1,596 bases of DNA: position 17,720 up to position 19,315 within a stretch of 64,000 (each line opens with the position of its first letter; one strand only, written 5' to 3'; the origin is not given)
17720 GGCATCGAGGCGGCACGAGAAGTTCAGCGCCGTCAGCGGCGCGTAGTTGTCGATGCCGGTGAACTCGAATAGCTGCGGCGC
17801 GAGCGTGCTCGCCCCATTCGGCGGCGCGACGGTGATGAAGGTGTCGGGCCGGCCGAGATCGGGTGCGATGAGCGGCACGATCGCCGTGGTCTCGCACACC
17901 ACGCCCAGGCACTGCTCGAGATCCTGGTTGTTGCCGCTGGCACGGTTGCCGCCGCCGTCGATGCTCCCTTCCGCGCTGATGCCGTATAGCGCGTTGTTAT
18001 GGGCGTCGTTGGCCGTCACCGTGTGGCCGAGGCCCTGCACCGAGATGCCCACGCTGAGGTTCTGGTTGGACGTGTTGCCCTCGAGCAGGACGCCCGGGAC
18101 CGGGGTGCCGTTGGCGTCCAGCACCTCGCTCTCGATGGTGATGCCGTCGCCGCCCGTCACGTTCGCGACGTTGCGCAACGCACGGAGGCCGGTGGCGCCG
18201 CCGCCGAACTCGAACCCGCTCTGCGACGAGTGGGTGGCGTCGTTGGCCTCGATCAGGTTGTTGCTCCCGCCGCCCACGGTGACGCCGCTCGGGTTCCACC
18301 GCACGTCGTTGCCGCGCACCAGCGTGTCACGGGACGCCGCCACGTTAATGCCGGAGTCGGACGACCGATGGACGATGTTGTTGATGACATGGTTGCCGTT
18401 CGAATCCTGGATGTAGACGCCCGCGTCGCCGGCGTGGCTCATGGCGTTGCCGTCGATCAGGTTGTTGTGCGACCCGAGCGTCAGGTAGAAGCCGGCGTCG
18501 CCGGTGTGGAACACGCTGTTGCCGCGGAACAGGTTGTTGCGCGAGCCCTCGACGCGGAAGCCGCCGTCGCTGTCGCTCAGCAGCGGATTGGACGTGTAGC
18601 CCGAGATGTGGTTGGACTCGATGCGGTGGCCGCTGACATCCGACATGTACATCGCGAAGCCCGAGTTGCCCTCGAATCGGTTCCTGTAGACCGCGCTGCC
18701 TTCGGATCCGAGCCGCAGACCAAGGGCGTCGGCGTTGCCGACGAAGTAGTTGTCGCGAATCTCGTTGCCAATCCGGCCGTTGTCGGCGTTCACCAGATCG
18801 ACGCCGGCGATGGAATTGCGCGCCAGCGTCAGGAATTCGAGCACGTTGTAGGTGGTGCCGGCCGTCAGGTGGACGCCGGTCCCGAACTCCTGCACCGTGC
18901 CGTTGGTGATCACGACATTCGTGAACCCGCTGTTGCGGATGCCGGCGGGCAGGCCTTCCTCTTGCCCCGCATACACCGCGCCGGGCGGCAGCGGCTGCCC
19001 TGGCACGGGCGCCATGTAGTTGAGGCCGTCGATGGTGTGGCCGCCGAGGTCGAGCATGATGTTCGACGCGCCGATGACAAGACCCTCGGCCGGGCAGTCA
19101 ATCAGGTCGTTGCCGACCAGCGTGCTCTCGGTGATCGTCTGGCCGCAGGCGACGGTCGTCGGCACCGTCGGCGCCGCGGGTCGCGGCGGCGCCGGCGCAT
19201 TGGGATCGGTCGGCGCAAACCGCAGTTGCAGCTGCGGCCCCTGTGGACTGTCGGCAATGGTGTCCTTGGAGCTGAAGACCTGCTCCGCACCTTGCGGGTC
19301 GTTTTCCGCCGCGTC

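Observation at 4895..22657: A 5,920-aa single-ORF surface protein with four beta-helix regions, two DNRLRE-like modules and 38 two-cysteine Ig-like repeats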

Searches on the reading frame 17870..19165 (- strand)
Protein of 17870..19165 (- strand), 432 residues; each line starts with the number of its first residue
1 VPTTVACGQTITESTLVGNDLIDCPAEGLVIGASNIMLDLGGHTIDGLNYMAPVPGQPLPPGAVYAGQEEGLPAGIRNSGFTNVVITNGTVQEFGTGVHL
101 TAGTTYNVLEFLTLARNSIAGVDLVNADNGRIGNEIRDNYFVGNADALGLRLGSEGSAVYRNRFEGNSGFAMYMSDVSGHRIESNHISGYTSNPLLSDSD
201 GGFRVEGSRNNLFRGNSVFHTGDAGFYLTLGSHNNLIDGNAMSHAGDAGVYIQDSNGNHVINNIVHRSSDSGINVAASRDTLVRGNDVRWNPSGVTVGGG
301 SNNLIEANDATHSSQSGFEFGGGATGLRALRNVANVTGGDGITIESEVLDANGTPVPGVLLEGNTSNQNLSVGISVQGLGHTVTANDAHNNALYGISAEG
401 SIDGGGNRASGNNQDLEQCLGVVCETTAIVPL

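Call 29: search_solved_structures(query=window:17870-19165:-, max_evalue=1, show_alignments=1)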
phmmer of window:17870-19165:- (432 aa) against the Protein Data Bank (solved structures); distinct sequences matched with E-value up to 1: 1.
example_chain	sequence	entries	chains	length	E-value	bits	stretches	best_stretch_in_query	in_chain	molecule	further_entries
8r2v_A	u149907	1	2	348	0.17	14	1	305-362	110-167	Intradiol ring-cleavage dioxygenases domain-containing protein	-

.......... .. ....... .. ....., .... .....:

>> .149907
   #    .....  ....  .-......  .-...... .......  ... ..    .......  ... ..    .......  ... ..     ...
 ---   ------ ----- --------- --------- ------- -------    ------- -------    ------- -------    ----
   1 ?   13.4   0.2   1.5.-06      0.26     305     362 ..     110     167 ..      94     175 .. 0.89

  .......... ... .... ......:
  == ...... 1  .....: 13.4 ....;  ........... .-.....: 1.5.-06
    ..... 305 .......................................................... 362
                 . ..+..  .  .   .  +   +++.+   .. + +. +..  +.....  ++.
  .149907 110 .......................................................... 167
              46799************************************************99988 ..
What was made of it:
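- No sequence-level relative exists in the PDB (call 29).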

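Call 58: predict_structure(alignment_id=A3)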
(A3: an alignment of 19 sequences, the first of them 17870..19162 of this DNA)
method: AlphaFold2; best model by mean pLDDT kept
length: 431 residues; sequences in the alignment: 19
mean_pLDDT: 91.3   pTM: 0.88
mean pLDDT of the five models: 91.3, 90.7, 90.7, 90.2, 89.9
residues with pLDDT >= 90: 339; 70-90: 53; 50-70: 29; < 50: 10
segments of 3 or more residues with pLDDT < 50: 63-68, 429-431
pLDDT, mean of each block of 10 residues (from residue 1): 97 98 94 98 85 54 47 93 98 95 95 95 85 95 94 95 93 96 93 67 97 96 94 98 94 98 97 97 98 95 98 97 92 98 91 91 98 94 97 93 93 84 71 42
secondary structure, 60 per line:
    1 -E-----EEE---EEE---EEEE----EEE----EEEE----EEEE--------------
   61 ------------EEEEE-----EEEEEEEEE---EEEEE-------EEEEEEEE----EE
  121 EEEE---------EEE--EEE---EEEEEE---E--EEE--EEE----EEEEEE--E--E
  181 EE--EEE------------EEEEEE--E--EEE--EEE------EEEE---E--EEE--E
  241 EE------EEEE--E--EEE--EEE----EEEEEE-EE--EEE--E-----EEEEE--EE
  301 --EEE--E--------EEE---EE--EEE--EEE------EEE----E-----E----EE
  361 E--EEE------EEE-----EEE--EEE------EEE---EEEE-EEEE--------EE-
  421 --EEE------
elements in order: E8-10 E14-16 E20-23 E28-30 E35-38 E43-46 E73-77 E83-91 E95-99 E107-114 E119-124 E134-136 E139-141 E145-150 E157-159 E162-164 E169-174 E180-182 E185-187 E200-205 E211-213 E216-218 E225-228 E235-237 E240-242 E249-252 E258-260 E263-265 E270-275 E281-283 E292-296 E303-305 E317-319 E327-329 E332-334 E341-343 E359-361 E364-366 E373-375 E381-383 E386-388 E395-397 E401-404 E406-409 E423-425
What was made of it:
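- On Right-handed parallel beta-helix (PF13229) / NosD domain (PF05048): Helix 1 model pLDDT 91, all-beta coils (call 58).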

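Call 61: find_related_loci(query=A5, collection=genome_contigs, flank=10000)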
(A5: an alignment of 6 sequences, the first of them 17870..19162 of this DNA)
Query A5 (431 aa) in genome_contigs; peptide patterns used: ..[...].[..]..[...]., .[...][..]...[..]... (x = any residue, [..] = any of these).
78 stretches matched a pattern; 55 encode a relative of the query (tblastn E <= 1e-3); 54 distinct loci.
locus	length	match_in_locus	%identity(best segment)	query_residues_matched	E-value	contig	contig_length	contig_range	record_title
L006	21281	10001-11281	49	5-431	4e-114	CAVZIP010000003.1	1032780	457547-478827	MAG: uncultured Solirubrobacterales bacterium isolate MFD02360.bin.2.153 genome assembly, contig: contig_9961, whole gen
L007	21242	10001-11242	50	3-423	7e-114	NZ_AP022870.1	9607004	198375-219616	Phytohabitans flavus strain NBRC 107702 chromosome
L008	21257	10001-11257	49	4-430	1e-113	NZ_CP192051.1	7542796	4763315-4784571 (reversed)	Kribbella sp. CA-247076 chromosome, complete genome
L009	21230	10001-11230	49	3-423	8e-113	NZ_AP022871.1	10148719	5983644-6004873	Phytohabitans suffuscus strain NBRC 105367 chromosome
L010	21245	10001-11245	51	2-430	1e-112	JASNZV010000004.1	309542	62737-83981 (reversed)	MAG: Caldilineaceae bacterium isolate CHLO-10 HKU-EGSB-CHLO-10_4, whole genome shotgun sequence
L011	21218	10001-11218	50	4-423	1e-112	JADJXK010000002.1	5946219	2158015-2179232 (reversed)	MAG: Candidatus Leptofilum proximum isolate Kalu_MAXAC.106v2 tig00100734-10-59431720, whole genome shotgun sequence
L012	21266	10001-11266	48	1-430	2e-109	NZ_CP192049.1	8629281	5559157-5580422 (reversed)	Kribbella sp. CA-253562 chromosome, complete genome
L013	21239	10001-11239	49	4-431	2e-109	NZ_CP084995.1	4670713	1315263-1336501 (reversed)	Humibacillus xanthopallidus strain SLM-627 chromosome, complete genome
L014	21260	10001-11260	49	3-430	3e-109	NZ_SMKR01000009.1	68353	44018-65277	Kribbella turkmenica strain 16K104 NODE_9_length_68353_cov_6.28508, whole genome shotgun sequence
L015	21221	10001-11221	49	3-423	4e-109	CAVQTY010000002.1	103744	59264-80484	MAG: Ilumatobacteraceae bacterium isolate MFD06742.bin.2.180 genome assembly, contig: contig_16762, whole genome shotgun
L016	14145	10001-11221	49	2-423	4e-107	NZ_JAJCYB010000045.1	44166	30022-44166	MAG: Pseudonocardia sp. isolate OFTM178 OFTM178_44, whole genome shotgun sequence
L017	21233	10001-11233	48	6-423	2e-106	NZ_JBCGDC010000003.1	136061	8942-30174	Polymorphospora sp. 2-325 Scaffold3, whole genome shotgun sequence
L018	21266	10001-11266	48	1-430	1e-106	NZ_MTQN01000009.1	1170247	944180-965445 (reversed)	Kribbella sp. ALI-6-A Contig13, whole genome shotgun sequence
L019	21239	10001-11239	49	4-430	6e-106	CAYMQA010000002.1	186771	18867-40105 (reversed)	MAG TPA_asm: uncultured Caldilinea sp. isolate SRP329715_co2_365 genome assembly, contig: NODE_127_length_186771_cov_7.1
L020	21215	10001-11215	50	4-423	1e-104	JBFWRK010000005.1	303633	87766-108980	MAG: Acidimicrobiia bacterium isolate CA_2019_TPBF_204 NODE_337_length_303633_cov_32.323394_TPBF, whole genome shotgun s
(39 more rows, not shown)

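Call 63: fold_search(model_id=the predicted structure, library=pdb)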
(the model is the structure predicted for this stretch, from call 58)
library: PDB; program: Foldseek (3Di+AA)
matches with E <= 10: 617; with E <= 0.001: 150
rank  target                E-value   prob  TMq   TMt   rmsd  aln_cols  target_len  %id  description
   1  5lw3                  2.2e-07  1.00  0.40  0.45  10.6       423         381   14  Azotobacter vinelandii Mannuronan C-5 epimerase AlgE6 A-module (released 2017-10-25)
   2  2pyg_A                2.3e-06  1.00  0.24  0.27  14.0       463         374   12  Azotobacter vinelandii Mannuronan C-5 epimerase AlgE4 A-module (released 2008-05-27)
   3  2pyg_B                2.4e-06  1.00  0.47  0.54   8.8       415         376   14  Azotobacter vinelandii Mannuronan C-5 epimerase AlgE4 A-module (released 2008-05-27)
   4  8wm1_A                3.0e-06  1.00  0.36  0.34   7.4       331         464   17  DHS dehydratase (released 2024-10-02)
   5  6f7k_B                3.8e-06  1.00  0.27  0.23  13.2       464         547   12  Crystal structure of Dettilon tailspike protein (gp208) (released 2018-12-19)
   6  6k0p_A                5.3e-06  1.00  0.31  0.25  11.1       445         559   13  Catalytic domain of GH87 alpha-1,3-glucanase D1045A in complex with nigerose (released 2019-12-25)
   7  6k0s_A                6.7e-06  1.00  0.31  0.25  11.1       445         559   14  Catalytic domain of GH87 alpha-1,3-glucanase D1069A in complex with nigerose (released 2019-12-25)
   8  7w1c_D                7.7e-06  1.00  0.43  0.31   9.5       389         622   14  Crystal structure of Klebsiella pneumoniae K1 capsule-specific polysaccharide lyase in a P1 crystal form (released 2022-05-18)
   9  2pyh_B                9.7e-06  1.00  0.39  0.43   9.5       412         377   13  Azotobacter vinelandii Mannuronan C-5 epimerase AlgE4 A-module complexed with mannuronan trisaccharide (released 2008-05-27)
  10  8bwk_D                1.2e-05  1.00  0.24  0.16  20.1       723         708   10  Metagenomic derived PL6 alginate lyase (released 2023-12-20)
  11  7w1c_C                1.4e-05  1.00  0.41  0.29  10.3       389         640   14  Crystal structure of Klebsiella pneumoniae K1 capsule-specific polysaccharide lyase in a P1 crystal form (released 2022-05-18)
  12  4nk6                  1.7e-05  1.00  0.34  0.34  11.3       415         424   14  Crystal Structure of the periplasmic alginate epimerase AlgG (released 2014-01-15)
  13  6k0q_A                1.7e-05  1.00  0.34  0.27  10.8       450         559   14  Catalytic domain of GH87 alpha-1,3-glucanase D1068A in complex with nigerose (released 2019-12-25)
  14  7w1c_E                1.8e-05  1.00  0.43  0.30   8.6       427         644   13  Crystal structure of Klebsiella pneumoniae K1 capsule-specific polysaccharide lyase in a P1 crystal form (released 2022-05-18)
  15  2pyh_A                1.8e-05  1.00  0.40  0.45   9.3       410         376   14  Azotobacter vinelandii Mannuronan C-5 epimerase AlgE4 A-module complexed with mannuronan trisaccharide (released 2008-05-27)
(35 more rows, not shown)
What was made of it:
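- Closest known: Mannuronan C5-epimerases AlgE4/AlgE6. Same: They are the top Foldseek matches of helix 1 (call 63).
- The helix 1 model (pLDDT 91) has carbohydrate-active beta-helix enzymes as its nearest solved structures: AlgE4/AlgE6 A-modules, AlgG, GH87, K1 capsule lyase, phage tailspikes (calls 58, 63).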
